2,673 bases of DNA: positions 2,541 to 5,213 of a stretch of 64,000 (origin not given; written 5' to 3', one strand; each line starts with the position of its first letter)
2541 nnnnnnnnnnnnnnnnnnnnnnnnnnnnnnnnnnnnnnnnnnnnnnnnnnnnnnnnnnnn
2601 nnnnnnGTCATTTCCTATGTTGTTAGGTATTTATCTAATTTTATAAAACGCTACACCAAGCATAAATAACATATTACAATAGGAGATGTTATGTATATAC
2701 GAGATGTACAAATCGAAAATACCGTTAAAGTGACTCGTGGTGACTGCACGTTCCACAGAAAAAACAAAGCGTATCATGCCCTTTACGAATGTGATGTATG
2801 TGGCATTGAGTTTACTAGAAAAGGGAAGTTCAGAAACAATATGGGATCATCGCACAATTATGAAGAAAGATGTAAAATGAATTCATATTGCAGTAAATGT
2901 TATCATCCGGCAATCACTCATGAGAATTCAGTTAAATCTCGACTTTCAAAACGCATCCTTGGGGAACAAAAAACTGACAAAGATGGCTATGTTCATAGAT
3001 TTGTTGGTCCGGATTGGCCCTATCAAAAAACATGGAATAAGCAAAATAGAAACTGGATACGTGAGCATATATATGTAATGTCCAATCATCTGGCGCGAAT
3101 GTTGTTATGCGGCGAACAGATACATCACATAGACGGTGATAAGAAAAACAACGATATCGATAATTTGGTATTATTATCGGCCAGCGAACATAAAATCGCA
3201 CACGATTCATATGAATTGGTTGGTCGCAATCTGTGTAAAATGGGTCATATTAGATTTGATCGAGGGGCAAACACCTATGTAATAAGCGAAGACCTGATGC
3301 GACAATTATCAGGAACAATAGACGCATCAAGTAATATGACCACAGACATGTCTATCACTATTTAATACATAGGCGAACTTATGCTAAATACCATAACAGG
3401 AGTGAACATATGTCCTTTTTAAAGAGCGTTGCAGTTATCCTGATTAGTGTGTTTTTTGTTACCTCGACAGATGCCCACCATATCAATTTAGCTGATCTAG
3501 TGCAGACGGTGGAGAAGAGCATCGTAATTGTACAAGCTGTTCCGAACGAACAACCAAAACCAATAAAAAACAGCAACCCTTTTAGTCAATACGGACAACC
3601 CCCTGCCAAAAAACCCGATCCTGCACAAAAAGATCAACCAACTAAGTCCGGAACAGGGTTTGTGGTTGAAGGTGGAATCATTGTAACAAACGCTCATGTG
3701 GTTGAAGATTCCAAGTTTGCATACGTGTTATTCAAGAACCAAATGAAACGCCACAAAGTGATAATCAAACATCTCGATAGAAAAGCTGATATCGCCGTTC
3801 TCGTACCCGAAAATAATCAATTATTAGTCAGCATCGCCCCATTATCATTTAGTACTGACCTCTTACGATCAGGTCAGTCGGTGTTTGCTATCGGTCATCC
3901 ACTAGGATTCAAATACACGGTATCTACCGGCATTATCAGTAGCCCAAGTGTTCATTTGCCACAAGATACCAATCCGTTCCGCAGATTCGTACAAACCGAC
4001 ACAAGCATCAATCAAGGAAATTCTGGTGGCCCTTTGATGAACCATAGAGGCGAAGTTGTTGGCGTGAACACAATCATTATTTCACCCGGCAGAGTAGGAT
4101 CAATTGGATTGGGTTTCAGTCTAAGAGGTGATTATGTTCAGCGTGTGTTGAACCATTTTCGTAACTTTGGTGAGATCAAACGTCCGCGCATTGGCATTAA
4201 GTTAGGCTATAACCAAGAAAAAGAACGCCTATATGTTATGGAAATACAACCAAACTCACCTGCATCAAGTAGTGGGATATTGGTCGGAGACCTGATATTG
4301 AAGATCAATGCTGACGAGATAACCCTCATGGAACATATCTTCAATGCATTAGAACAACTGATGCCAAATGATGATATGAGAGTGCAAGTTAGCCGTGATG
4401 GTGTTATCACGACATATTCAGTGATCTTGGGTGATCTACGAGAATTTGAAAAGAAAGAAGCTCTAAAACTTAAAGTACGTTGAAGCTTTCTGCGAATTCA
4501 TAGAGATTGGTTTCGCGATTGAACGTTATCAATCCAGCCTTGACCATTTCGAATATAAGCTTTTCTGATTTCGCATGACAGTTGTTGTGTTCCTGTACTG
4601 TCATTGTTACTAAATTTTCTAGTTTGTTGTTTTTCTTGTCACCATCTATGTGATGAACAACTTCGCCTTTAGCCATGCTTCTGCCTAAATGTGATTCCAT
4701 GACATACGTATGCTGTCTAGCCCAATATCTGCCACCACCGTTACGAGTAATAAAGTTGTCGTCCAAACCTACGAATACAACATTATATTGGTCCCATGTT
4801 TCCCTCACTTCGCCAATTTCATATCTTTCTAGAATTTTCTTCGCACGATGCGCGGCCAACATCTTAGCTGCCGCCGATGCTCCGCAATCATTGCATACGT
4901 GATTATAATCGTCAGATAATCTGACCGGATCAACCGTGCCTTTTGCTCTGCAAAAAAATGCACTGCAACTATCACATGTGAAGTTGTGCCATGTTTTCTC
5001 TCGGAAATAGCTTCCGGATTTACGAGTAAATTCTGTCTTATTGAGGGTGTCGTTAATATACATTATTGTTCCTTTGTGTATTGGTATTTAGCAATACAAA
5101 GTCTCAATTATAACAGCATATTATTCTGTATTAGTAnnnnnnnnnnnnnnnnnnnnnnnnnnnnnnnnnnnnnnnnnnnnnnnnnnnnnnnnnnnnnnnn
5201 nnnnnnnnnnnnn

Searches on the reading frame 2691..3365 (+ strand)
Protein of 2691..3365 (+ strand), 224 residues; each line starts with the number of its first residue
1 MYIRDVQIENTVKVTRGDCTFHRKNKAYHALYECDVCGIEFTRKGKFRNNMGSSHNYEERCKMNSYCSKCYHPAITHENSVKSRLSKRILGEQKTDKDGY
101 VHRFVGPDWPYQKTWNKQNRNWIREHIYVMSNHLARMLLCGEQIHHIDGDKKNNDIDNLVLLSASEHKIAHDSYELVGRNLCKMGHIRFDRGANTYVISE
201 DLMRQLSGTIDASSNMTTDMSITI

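Call 3: search_protein_families(library=pfam, proteins=[window:2691-3365:+], max_evalue=0.01)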
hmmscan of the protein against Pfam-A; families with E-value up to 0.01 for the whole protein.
window:2691-3365:+ (224 aa): 1 family
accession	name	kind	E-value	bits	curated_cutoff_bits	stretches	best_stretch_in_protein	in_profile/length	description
PF13392.12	HNH_3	-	8.3e-10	38.6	24.8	1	141-167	18-44/46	HNH endonuclease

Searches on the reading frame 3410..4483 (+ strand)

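Call 3: search_protein_families(library=pfam, proteins=[window:3410-4483:+], max_evalue=0.01)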
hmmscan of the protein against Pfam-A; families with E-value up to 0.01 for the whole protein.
window:3410-4483:+ (357 aa): 6 families
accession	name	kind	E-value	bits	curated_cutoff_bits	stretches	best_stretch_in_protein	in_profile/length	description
PF13365.12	Trypsin_2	-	1.5e-27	97.6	27.6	1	81-219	1-144/144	Trypsin-like peptidase domain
PF00089.32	Trypsin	-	7.4e-15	55.8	20.6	1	80-228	22-203/220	Trypsin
PF13180.12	PDZ_2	-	1.1e-13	51.7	27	1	259-339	1-79/80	PDZ domain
PF00595.29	PDZ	-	3.5e-09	37.4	23.2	1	257-321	8-74/81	PDZ domain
PF17820.7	PDZ_6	-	1.8e-06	28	27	1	276-317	2-42/54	PDZ domain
PF10459.15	Peptidase_S46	-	0.0023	17.1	22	0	196-220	626-650/698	Peptidase S46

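Call 5: search_protein_families(library=phrogs, proteins=[window:3410-4483:+], max_evalue=0.01)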
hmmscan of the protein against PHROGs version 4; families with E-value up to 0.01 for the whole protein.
window:3410-4483:+ (357 aa): 4 families
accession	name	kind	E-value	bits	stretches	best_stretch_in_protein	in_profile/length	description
phrog_11383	-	unknown function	7.6e-55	188.1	1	19-342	143-456/462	-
phrog_9683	-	other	1.6e-14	55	1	79-223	53-190/233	protease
phrog_13651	-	unknown function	0.00049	20.6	0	142-249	179-277/280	-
phrog_18002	-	unknown function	0.00093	19.8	0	78-225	123-282/330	-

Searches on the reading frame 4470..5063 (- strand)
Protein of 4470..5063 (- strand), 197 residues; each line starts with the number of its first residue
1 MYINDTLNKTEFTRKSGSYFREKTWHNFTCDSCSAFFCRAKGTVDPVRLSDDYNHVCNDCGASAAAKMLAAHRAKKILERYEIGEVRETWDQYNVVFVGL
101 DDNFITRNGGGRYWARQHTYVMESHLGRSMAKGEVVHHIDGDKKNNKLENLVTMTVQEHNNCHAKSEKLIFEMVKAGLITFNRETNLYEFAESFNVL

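Call 3: search_protein_families(library=pfam, proteins=[window:4470-5063:-], max_evalue=0.01)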
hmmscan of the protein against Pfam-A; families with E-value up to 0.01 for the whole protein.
window:4470-5063:- (197 aa): 1 family
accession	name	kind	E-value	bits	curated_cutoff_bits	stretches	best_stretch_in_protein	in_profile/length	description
PF13392.12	HNH_3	-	1.4e-11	44.3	24.8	1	118-160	4-45/46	HNH endonuclease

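Call 5: search_protein_families(library=phrogs, proteins=[window:4470-5063:-], max_evalue=0.01)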
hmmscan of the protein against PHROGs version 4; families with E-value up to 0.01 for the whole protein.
window:4470-5063:- (197 aa): 16 families
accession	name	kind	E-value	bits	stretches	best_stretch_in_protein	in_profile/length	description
phrog_19902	-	DNA, RNA and nucleotide metabolism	1.2e-17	65.4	1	51-193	30-166/221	HNH endonuclease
phrog_15471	-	DNA, RNA and nucleotide metabolism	3.3e-13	50.9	1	114-170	31-87/183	HNH endonuclease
phrog_14913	-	DNA, RNA and nucleotide metabolism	8.2e-13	49.6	1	118-186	43-114/149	HNH endonuclease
phrog_7545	-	DNA, RNA and nucleotide metabolism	7.5e-12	46.7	1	117-168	86-138/160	HNH endonuclease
phrog_10730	-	DNA, RNA and nucleotide metabolism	1.5e-11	45.4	1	91-169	74-147/234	HNH endonuclease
phrog_21964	-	DNA, RNA and nucleotide metabolism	8.1e-10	39.7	1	107-172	157-221/244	HNH endonuclease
phrog_59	-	DNA, RNA and nucleotide metabolism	1.1e-09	39.2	1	108-161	183-233/423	HNH endonuclease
phrog_20891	-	DNA, RNA and nucleotide metabolism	6.8e-09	36.7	1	54-156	89-195/219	HNH endonuclease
phrog_959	-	DNA, RNA and nucleotide metabolism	3e-08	34.5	1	110-163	53-106/138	HNH endonuclease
phrog_1891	-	DNA, RNA and nucleotide metabolism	3e-07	31.1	1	80-161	139-210/255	HNH endonuclease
phrog_4578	-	DNA, RNA and nucleotide metabolism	7e-06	27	1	115-160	12-56/130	HNH endonuclease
phrog_99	-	DNA, RNA and nucleotide metabolism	5.3e-05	24.1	1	115-160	158-202/383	HNH endonuclease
phrog_25114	-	unknown function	0.00014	22.8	1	124-165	92-133/156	-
phrog_12324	-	DNA, RNA and nucleotide metabolism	0.00016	22.4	1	133-165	22-54/269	intron-like DNA endonuclease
phrog_1271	-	DNA, RNA and nucleotide metabolism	0.00059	20.3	1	23-166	208-315/361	HNH endonuclease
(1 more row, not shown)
